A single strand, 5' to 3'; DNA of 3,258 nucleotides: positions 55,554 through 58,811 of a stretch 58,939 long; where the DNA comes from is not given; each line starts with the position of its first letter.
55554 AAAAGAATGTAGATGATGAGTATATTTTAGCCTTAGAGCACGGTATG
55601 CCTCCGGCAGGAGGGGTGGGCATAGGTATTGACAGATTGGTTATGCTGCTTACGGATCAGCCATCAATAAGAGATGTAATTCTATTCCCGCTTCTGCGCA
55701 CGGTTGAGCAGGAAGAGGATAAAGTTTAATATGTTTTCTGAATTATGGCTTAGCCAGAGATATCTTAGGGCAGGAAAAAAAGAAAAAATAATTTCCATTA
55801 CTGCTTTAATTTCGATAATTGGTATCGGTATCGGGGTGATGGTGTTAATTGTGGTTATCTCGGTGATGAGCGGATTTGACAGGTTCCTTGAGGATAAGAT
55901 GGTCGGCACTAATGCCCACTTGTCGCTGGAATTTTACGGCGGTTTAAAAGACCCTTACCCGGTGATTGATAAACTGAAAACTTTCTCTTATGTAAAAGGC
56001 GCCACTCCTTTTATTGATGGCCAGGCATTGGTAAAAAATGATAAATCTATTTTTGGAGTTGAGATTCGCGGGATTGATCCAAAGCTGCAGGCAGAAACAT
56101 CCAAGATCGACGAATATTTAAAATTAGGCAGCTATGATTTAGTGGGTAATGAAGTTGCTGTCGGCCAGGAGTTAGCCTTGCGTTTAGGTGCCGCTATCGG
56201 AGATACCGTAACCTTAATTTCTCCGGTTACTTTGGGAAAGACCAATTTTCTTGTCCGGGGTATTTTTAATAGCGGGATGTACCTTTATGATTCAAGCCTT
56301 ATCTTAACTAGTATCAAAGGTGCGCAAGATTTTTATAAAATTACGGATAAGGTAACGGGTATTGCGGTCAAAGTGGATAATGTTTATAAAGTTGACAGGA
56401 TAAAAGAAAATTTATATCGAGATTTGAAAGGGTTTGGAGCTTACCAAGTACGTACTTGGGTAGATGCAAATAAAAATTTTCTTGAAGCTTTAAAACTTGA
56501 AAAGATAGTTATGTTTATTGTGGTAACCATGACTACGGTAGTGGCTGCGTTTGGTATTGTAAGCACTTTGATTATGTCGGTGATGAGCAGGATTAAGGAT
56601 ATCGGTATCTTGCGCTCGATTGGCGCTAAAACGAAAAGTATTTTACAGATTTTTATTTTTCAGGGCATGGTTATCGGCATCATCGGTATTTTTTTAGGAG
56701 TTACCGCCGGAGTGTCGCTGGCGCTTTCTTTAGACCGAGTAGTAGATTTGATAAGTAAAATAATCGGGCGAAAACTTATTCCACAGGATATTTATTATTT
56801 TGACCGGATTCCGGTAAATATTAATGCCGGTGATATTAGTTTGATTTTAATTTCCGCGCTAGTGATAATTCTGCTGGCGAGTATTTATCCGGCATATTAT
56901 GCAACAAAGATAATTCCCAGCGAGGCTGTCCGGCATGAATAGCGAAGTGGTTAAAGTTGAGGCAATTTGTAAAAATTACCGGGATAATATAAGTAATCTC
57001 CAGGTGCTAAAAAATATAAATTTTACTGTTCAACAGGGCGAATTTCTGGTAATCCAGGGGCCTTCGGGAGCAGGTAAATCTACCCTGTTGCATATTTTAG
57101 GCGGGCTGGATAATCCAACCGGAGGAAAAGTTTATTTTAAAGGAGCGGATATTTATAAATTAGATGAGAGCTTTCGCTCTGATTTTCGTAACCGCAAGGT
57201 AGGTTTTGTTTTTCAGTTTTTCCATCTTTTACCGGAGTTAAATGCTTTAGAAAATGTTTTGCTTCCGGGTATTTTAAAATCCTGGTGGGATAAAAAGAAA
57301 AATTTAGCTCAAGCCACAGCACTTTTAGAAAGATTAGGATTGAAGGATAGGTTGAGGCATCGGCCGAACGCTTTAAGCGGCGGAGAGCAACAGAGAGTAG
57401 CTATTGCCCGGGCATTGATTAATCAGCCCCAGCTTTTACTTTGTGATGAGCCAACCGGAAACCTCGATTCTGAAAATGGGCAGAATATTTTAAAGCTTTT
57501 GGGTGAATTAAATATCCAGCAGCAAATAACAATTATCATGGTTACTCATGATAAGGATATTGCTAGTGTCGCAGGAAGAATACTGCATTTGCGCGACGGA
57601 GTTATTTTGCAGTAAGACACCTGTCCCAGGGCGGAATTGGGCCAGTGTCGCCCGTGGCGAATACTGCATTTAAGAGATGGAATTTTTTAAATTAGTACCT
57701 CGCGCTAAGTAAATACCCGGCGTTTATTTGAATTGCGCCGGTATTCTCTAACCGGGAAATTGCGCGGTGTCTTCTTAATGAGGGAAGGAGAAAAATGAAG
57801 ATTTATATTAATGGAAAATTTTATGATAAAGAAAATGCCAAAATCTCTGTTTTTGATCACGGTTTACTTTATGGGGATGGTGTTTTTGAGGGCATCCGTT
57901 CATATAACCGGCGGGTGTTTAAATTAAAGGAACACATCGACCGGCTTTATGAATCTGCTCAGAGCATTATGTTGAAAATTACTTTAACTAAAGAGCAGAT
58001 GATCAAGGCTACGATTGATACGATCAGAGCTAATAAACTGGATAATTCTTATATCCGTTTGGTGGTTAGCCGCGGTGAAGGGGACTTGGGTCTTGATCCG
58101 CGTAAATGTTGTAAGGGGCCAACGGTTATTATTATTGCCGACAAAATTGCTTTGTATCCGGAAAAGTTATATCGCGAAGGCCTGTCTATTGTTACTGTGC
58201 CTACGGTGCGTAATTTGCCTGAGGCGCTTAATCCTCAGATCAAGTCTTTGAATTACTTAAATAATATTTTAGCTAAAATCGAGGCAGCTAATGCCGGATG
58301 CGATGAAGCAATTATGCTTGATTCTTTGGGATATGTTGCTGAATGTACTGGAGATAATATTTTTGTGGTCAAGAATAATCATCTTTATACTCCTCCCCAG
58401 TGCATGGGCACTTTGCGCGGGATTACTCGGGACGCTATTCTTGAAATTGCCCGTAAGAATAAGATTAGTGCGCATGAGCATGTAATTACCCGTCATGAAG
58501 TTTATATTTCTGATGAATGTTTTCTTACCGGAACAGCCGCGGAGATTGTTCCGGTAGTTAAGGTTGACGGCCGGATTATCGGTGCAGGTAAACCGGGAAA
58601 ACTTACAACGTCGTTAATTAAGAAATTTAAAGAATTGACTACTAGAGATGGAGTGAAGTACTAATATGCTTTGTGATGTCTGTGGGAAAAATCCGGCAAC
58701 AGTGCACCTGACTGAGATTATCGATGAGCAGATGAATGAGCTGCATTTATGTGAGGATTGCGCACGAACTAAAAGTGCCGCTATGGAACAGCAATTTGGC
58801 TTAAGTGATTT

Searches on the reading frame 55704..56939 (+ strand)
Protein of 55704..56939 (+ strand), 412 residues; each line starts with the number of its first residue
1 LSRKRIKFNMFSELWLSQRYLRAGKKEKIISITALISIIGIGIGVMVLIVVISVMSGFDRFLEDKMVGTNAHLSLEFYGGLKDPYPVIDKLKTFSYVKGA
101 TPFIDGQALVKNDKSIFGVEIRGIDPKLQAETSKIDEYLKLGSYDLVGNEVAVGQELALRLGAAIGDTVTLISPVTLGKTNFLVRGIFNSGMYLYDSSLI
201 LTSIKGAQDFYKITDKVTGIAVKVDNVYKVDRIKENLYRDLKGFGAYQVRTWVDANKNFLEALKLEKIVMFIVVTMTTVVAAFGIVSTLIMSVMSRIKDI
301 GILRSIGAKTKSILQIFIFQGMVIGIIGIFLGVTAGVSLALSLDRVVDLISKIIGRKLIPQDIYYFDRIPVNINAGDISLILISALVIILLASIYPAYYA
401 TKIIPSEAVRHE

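Call 61: search_protein_families(library=pfam, proteins=[window:55704-56939:+], max_evalue=0.00001)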
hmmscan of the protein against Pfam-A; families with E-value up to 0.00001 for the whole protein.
window:55704-56939:+ (412 aa): 2 families
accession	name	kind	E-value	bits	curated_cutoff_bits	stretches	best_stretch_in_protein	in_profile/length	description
PF02687.27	FtsX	-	7.9e-18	65.1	25.5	1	272-403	2-118/120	FtsX-like permease C-terminal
PF12704.14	MacB_PCD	-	2.2e-16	61.2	27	1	35-236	2-203/207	MacB-like periplasmic core domain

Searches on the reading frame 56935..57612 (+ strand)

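Call 61: search_protein_families(library=pfam, proteins=[window:56935-57612:+], max_evalue=0.00001)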
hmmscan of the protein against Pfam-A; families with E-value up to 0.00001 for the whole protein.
window:56935-57612:+ (226 aa): 2 families
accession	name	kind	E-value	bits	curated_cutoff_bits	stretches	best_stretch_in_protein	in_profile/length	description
PF00005.33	ABC_tran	-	1.4e-37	129.8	25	1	25-174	1-136/137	ABC transporter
PF02463.25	SMC_N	-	1.5e-06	28.2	40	0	127-216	123-208/220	RecF/RecN/SMC N terminal domain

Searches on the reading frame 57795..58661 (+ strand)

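Call 61: search_protein_families(library=pfam, proteins=[window:57795-58661:+], max_evalue=0.00001)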
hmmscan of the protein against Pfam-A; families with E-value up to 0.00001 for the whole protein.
window:57795-58661:+ (289 aa): 1 family
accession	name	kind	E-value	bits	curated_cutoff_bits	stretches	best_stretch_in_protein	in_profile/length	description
PF01063.24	Aminotran_4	-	2.5e-58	198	28.5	1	29-257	1-223/223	Amino-transferase class IV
